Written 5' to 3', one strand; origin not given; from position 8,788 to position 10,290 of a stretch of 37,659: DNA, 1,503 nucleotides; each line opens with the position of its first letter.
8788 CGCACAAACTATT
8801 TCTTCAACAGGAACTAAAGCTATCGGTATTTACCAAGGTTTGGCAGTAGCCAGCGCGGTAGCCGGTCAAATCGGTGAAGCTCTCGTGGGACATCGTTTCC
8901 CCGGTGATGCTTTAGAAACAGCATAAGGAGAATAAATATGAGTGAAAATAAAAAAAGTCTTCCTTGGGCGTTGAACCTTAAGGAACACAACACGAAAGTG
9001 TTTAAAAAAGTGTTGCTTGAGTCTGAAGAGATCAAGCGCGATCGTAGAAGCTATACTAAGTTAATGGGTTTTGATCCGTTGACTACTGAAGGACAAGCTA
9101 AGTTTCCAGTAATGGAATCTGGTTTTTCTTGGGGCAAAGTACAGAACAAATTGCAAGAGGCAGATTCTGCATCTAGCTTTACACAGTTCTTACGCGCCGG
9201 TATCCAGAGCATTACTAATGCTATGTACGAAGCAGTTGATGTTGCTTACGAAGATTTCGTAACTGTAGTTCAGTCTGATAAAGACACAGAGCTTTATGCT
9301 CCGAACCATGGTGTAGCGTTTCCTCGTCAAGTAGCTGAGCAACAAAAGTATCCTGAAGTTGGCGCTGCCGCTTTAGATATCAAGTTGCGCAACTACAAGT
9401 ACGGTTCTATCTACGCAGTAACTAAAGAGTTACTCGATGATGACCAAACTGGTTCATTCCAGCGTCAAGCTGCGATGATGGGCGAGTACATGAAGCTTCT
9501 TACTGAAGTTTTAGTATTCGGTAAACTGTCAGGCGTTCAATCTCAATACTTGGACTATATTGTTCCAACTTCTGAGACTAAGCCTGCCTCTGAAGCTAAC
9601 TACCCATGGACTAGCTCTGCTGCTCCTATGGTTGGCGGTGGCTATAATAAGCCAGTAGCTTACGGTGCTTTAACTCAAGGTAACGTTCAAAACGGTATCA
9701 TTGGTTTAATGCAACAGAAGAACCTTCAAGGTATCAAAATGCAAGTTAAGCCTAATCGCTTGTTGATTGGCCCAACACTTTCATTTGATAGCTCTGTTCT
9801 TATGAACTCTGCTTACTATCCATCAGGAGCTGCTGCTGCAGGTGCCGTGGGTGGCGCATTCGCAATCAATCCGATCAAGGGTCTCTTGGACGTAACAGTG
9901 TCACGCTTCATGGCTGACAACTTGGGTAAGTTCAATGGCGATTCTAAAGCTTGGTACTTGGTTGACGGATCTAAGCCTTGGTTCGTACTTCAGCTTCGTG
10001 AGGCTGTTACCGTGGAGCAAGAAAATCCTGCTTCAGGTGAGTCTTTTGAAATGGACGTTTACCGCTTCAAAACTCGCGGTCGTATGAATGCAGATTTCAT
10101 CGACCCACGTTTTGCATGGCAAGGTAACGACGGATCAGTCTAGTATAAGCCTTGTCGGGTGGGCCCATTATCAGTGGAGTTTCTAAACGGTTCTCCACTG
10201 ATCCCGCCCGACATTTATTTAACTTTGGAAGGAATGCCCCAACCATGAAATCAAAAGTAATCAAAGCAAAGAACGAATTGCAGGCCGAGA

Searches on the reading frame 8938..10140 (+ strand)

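Call 40: search_protein_families(library=phrogs, proteins=[window:8938-10140:+], max_evalue=0.00001)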
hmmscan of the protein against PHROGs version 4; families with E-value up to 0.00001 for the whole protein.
window:8938-10140:+ (401 aa): 2 families
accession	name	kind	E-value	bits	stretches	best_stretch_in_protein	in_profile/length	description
phrog_371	-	head and packaging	7.1e-18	65.9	1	85-200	12-125/303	major head protein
phrog_133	-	head and packaging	3e-15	56.9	1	73-393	375-662/668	head maturation protease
